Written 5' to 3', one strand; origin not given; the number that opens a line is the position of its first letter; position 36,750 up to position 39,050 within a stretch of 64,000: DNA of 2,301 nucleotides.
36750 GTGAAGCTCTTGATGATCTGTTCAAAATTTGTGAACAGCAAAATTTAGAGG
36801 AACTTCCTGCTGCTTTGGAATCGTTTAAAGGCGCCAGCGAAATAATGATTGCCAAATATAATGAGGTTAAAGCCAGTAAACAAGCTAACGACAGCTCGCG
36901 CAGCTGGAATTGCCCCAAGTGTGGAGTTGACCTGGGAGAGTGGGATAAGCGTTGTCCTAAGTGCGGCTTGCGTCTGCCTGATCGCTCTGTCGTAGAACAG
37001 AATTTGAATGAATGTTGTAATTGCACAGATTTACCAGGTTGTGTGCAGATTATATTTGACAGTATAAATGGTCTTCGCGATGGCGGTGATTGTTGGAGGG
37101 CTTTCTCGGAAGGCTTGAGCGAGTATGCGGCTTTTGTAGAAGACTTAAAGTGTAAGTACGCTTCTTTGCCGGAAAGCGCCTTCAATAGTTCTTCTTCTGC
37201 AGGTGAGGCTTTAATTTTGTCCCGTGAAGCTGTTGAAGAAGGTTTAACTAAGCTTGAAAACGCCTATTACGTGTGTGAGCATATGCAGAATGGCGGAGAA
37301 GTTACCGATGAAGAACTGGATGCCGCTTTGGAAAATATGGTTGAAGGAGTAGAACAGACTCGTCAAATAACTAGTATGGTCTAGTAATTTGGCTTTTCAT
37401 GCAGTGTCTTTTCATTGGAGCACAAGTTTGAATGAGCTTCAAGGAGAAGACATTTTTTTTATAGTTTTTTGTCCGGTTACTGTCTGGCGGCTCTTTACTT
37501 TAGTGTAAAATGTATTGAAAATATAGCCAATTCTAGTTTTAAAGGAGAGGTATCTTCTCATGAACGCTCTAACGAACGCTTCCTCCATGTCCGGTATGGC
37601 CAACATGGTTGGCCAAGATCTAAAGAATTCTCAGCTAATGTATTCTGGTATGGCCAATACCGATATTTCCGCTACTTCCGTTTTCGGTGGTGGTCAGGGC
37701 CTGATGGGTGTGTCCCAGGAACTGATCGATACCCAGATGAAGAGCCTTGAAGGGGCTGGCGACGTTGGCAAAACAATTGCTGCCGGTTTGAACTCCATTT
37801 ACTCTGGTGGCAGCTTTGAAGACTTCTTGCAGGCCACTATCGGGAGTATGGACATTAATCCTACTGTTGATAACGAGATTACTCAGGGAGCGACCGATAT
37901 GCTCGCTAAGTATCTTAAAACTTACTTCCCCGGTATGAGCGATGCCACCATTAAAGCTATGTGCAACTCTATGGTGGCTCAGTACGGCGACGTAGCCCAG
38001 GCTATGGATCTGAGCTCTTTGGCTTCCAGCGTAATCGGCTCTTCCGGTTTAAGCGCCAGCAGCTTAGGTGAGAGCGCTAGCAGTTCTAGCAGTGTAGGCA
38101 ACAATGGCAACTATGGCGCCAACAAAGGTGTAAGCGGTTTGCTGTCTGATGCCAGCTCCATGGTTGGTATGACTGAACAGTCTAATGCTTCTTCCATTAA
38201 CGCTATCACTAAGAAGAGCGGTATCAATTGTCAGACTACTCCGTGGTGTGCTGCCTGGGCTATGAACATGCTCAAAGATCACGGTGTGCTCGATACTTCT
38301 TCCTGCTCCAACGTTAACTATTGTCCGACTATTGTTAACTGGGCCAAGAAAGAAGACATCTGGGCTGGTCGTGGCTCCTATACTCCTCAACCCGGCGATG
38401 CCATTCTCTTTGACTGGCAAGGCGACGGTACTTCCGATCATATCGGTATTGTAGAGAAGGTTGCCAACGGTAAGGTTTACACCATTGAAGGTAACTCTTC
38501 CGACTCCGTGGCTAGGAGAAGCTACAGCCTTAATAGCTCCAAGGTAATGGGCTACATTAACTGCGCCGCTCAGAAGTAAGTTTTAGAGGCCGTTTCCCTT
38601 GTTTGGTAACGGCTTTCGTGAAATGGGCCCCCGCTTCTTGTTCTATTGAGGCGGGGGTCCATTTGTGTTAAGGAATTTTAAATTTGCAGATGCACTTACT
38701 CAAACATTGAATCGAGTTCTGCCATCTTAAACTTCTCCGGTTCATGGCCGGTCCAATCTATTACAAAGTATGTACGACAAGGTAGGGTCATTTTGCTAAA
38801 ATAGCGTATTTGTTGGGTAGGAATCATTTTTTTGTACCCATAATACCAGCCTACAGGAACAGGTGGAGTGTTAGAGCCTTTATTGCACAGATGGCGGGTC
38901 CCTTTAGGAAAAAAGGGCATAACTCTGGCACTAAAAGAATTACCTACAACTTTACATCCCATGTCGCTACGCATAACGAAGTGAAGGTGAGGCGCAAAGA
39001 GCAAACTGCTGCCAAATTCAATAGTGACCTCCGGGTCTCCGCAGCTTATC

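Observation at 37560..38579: CHAP-domain hydrolase with a 220-residue low-complexity N-terminus and no signal peptide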

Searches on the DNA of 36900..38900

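Call 102: search_rna_families(source=window, start=36900, end=38900, threshold=evalue, max_evalue=1)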
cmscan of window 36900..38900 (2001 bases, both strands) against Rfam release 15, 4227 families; matches with E-value up to 1: 2.
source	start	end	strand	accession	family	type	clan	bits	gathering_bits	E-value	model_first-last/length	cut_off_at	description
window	38620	38664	-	RF04341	Plastid-psbJ-5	Cis-reg;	CL00152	22.3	53.1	0.41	1-59/59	no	Plastid-psbJ-5 3UTR RNA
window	38619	38670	+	RF04343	Plastid-psbA-2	Cis-reg;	CL00153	20.7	55.8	0.91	1-60/60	no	Plastid-psbA-2 3UTR RNA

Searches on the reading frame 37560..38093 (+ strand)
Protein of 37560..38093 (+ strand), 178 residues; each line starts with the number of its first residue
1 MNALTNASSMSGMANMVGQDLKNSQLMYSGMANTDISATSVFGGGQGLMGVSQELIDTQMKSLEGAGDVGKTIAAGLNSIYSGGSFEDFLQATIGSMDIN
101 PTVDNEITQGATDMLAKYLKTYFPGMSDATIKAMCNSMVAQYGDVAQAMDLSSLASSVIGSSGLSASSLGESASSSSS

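Call 33: find_homologous_proteins(query=window:37560-38093:+, max_evalue=0.001)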
Query seq(178 aa): 118 candidates shared short words with the query, none scored E <= 0.001.
